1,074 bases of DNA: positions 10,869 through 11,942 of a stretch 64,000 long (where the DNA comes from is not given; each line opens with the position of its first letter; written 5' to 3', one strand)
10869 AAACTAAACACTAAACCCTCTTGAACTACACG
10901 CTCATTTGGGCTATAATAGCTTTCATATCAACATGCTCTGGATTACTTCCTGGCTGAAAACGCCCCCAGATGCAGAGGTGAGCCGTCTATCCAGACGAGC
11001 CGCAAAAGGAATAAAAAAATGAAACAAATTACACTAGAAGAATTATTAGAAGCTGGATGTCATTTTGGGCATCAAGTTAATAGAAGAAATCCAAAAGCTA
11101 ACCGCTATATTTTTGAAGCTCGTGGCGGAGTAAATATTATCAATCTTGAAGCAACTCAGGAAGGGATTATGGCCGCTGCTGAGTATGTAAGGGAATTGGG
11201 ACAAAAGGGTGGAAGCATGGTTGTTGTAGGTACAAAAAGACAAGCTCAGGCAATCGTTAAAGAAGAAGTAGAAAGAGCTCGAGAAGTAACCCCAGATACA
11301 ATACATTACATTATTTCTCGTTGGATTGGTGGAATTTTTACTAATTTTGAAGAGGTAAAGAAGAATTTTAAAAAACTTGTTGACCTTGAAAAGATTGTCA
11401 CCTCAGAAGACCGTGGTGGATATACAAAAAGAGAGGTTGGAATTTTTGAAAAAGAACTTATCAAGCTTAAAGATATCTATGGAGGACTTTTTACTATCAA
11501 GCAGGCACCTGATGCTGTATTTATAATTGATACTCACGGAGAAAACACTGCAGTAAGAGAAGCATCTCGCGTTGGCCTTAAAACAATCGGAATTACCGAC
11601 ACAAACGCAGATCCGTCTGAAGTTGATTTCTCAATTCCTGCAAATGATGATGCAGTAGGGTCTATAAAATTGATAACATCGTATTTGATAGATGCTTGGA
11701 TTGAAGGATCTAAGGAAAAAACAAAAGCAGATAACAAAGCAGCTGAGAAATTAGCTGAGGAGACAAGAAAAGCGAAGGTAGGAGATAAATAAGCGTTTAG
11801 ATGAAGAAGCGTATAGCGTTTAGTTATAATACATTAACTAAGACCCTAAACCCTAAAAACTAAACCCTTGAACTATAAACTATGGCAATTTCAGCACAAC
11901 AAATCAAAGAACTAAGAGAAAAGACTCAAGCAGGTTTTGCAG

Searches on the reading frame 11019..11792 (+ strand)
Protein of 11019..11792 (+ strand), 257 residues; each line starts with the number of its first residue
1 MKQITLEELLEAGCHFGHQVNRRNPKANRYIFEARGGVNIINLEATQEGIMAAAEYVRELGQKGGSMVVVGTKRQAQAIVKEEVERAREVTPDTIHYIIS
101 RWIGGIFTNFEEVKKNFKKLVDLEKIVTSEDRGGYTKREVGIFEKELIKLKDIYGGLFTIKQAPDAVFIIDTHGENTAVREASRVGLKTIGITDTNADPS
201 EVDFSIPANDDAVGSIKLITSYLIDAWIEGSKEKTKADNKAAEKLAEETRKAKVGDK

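Call 32: find_encoding_contigs(protein=window:11019-11792:+, flank=1000, max_places=4)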
Protein window:11019-11792:+ (257 aa): no gene with exactly this product is on record in the collection.
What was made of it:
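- Tried and rejected: The window's own genome is not in the protein-position index, so its own reads and contig could not be traced (call 32).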
